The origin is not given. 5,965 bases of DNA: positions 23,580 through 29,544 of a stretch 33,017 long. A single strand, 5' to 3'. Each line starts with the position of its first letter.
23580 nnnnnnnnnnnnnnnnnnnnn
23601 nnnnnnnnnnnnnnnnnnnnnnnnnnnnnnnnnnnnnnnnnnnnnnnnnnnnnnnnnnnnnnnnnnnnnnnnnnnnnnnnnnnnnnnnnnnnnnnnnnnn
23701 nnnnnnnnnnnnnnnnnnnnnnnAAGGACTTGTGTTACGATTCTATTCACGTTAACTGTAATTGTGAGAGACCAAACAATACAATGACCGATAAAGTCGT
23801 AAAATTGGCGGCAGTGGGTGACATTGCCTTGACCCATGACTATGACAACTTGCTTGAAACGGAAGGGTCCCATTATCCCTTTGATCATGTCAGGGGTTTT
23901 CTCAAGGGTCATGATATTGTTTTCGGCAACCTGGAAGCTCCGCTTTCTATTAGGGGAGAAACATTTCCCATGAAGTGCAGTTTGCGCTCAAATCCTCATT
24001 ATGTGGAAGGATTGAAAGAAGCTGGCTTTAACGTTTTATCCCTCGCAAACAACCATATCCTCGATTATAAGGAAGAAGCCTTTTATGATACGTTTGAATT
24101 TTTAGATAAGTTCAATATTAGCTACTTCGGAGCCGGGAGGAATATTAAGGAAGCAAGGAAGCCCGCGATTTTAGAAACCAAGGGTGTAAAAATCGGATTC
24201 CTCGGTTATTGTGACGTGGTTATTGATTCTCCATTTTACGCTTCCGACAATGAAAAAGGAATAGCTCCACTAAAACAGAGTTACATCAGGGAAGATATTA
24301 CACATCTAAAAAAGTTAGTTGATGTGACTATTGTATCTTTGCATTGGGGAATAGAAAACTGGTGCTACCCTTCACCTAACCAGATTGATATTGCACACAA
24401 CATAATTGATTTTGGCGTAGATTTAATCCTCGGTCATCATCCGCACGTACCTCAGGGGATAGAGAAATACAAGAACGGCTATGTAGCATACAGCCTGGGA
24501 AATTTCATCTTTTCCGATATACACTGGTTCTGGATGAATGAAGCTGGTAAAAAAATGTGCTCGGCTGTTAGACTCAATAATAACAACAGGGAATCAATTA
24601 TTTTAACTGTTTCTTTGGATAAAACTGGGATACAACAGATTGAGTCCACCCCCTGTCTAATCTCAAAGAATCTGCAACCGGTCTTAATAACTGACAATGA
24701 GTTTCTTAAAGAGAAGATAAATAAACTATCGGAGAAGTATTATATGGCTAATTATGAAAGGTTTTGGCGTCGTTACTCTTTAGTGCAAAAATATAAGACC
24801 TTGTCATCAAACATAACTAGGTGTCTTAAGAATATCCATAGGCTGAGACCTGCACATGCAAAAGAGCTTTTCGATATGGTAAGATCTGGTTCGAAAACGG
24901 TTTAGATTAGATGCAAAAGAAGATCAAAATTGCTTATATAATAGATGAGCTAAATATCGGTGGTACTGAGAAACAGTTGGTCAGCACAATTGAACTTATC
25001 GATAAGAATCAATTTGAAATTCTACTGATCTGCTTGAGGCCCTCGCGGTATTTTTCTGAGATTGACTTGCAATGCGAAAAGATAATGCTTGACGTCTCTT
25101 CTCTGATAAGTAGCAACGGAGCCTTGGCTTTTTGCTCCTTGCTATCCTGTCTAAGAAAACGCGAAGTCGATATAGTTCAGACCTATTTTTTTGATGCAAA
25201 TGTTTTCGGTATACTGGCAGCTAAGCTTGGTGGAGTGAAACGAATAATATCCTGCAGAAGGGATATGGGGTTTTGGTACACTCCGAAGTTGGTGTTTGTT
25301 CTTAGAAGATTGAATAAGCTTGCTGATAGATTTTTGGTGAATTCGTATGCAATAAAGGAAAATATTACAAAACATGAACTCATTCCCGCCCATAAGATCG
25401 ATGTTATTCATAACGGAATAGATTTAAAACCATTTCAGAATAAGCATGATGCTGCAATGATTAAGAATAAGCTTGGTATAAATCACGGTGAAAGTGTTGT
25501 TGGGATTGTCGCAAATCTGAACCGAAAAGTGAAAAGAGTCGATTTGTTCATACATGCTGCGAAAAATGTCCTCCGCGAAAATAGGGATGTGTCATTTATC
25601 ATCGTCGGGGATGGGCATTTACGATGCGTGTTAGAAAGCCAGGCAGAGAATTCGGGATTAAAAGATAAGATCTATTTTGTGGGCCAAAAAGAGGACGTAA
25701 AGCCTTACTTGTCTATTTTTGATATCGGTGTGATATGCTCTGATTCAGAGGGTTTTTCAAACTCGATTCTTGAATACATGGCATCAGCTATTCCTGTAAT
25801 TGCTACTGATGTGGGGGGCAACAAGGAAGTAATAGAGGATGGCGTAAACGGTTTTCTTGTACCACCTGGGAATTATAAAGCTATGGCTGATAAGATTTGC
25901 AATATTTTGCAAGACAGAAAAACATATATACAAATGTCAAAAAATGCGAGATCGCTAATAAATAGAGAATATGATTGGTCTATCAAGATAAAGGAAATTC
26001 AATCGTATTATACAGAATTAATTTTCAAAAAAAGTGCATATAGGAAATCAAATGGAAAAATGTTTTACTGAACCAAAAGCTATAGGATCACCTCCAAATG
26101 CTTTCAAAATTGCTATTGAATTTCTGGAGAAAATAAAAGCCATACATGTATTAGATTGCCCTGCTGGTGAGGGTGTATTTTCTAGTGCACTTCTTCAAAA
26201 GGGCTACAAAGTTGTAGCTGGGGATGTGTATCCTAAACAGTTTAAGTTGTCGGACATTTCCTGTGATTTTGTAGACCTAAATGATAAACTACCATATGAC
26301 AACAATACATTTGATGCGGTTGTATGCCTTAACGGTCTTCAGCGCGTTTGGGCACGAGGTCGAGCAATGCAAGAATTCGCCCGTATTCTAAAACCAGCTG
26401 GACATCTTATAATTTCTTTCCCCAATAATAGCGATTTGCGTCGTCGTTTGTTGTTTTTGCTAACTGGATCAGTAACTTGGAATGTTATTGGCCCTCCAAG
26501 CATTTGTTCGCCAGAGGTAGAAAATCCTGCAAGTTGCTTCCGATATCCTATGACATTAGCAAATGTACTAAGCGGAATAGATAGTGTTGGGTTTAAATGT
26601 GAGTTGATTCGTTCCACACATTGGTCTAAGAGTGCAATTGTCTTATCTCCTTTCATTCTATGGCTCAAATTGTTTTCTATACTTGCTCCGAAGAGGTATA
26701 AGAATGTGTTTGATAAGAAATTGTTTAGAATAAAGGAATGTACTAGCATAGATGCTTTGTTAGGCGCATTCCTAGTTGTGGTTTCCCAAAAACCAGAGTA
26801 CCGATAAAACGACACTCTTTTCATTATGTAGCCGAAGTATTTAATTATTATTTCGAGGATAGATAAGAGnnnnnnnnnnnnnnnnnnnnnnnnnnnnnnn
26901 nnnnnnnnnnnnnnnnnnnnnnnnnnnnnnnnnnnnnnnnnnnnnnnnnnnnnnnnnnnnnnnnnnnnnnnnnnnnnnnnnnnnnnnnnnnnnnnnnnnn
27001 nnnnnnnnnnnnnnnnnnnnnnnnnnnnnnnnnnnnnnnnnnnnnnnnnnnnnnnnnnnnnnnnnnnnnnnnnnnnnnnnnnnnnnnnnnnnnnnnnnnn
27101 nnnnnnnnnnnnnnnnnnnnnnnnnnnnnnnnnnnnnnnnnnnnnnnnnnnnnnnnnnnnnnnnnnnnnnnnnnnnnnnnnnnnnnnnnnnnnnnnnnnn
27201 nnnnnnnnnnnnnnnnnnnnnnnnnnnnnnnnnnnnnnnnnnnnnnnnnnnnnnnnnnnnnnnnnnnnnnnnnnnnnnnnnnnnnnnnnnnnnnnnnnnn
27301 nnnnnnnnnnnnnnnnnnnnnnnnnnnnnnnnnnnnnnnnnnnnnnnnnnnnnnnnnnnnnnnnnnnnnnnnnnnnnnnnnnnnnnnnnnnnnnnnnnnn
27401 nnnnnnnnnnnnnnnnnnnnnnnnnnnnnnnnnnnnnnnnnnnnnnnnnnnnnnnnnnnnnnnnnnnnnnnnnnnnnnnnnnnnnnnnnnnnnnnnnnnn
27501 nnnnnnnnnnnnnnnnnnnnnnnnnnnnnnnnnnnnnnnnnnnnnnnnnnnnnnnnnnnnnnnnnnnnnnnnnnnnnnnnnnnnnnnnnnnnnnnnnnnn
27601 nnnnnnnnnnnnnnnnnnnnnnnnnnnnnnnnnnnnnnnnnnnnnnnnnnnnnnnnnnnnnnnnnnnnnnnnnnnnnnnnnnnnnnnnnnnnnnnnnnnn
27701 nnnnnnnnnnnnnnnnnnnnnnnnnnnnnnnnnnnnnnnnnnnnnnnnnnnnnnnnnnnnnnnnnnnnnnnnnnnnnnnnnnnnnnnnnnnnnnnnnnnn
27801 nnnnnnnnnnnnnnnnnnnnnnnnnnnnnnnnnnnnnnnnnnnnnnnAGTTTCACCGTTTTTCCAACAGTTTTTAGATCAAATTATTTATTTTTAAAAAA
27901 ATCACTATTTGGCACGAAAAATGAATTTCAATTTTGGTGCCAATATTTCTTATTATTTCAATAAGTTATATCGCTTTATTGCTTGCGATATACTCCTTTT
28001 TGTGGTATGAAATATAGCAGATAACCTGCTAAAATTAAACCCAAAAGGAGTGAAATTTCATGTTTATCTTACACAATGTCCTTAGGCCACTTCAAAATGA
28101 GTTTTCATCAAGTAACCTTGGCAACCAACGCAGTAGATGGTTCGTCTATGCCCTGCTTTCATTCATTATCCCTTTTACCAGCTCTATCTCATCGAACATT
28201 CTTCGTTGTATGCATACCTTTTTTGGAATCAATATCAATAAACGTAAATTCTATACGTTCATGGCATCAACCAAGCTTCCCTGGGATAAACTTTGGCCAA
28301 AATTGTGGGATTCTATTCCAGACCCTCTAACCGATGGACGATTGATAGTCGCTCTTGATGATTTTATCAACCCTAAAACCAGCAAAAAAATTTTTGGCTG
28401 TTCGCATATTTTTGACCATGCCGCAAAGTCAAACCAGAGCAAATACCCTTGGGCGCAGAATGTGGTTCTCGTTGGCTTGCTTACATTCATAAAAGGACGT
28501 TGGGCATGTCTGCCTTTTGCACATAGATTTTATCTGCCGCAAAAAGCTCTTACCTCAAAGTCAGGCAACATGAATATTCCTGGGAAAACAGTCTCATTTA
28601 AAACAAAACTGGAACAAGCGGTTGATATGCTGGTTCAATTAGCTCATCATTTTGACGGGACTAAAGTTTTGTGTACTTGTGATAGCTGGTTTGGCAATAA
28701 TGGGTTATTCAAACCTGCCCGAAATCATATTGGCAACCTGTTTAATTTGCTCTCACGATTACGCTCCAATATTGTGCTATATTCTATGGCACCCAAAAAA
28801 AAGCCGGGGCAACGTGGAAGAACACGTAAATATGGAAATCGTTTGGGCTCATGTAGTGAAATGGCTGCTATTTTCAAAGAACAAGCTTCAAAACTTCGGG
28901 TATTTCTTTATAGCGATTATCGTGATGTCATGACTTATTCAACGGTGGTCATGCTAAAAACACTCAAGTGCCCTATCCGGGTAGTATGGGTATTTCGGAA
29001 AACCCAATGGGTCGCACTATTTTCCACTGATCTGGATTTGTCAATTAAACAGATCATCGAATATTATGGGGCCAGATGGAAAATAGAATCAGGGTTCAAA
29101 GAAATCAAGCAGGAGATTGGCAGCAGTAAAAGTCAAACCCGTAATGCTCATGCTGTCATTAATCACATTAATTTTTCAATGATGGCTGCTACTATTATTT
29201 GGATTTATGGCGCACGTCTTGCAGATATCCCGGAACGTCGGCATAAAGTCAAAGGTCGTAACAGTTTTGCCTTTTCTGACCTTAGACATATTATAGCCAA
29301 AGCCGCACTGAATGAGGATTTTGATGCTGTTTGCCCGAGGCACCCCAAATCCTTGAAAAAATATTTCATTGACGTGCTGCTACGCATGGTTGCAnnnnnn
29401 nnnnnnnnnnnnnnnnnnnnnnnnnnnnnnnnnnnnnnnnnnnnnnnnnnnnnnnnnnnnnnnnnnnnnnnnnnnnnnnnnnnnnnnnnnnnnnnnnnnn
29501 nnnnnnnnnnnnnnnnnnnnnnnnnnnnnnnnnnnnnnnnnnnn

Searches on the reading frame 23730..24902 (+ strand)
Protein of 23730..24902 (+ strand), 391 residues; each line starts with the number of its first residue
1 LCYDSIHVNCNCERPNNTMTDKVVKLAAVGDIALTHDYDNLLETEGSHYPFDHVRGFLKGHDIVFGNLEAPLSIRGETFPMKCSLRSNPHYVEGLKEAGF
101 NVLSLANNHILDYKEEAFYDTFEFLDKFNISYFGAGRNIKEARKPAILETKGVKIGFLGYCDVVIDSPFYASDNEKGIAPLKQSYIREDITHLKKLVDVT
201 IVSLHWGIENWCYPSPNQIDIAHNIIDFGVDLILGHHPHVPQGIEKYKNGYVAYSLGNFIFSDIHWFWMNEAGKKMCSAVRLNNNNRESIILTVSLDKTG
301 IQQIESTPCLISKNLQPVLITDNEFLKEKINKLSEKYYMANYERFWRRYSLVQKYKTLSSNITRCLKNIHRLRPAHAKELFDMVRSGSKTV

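Call 30: search_protein_families(library=pfam, proteins=[window:23730-24902:+], max_evalue=0.0001)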
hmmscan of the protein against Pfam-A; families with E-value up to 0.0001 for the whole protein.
window:23730-24902:+ (391 aa): 1 family
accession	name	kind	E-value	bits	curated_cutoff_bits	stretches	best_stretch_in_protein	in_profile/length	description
PF09587.15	PGA_cap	-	3.6e-74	249.9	27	1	25-262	1-254/255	Bacterial capsule synthesis protein PGA_cap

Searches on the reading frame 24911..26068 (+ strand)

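Call 30: search_protein_families(library=pfam, proteins=[window:24911-26068:+], max_evalue=0.0001)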
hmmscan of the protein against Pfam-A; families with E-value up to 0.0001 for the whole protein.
window:24911-26068:+ (386 aa): 5 families
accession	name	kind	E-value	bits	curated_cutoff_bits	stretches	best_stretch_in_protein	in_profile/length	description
PF00534.26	Glycos_transf_1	-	6.3e-40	136.9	26.4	1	184-348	5-171/172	Glycosyl transferases group 1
PF13692.12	Glyco_trans_1_4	-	2.3e-38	132.1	27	1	195-335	2-142/142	Glycosyl transferases group 1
PF13439.12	Glyco_transf_4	-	2.3e-14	54.2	28.5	1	16-172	1-168/170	Glycosyltransferase Family 4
PF13579.12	Glyco_trans_4_4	-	7.5e-06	26.8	29.7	1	73-169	58-158/158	Glycosyl transferase 4-like domain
PF20706.3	GT4-conflict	-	5.5e-05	22.8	26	1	201-358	204-380/385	Family 4 Glycosyltransferase in conflict systems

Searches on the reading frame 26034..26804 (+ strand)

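Call 30: search_protein_families(library=pfam, proteins=[window:26034-26804:+], max_evalue=0.0001)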
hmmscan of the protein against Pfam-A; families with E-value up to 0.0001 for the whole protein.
window:26034-26804:+ (257 aa): 5 families
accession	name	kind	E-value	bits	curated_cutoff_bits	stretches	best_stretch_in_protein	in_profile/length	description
PF08241.18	Methyltransf_11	-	5.7e-12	46.5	21.2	1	40-127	1-95/95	Methyltransferase domain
PF13489.12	Methyltransf_23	-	1.8e-09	38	27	1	33-139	20-128/164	Methyltransferase domain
PF13649.12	Methyltransf_25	-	2.6e-09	38.1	27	1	39-123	1-97/97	Methyltransferase domain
PF13847.12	Methyltransf_31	-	3.4e-06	27.2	27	1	36-131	4-113/145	Methyltransferase domain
PF08242.18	Methyltransf_12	-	9.1e-05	23.6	30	0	40-125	1-98/98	Methyltransferase domain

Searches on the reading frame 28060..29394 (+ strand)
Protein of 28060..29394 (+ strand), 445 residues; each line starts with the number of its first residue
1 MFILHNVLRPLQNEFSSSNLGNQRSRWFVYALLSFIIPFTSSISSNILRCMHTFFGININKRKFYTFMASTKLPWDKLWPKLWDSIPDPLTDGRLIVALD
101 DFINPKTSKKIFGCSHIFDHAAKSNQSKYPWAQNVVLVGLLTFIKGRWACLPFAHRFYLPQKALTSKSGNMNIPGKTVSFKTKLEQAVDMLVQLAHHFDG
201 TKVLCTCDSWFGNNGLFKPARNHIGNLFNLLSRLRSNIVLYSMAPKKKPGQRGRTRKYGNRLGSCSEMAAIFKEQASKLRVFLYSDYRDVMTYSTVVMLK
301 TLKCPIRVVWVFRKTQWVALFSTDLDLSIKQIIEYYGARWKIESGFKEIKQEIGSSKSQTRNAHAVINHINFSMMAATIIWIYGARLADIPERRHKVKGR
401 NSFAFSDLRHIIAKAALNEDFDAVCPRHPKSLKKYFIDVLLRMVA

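Call 30: search_protein_families(library=pfam, proteins=[window:28060-29394:+], max_evalue=0.0001)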
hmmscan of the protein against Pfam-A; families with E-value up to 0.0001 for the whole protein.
window:28060-29394:+ (445 aa): 3 families
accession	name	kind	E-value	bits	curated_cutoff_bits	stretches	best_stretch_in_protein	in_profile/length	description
PF13546.12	DDE_5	-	7.2e-17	62.3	27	1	56-262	39-240/272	DDE superfamily endonuclease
PF01609.27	DDE_Tnp_1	-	1e-09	38.9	23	1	186-377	60-198/200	Transposase DDE domain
PF04693.18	DDE_Tnp_2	-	1.5e-08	34.7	20.2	1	158-351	147-287/327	Archaeal putative transposase ISC1217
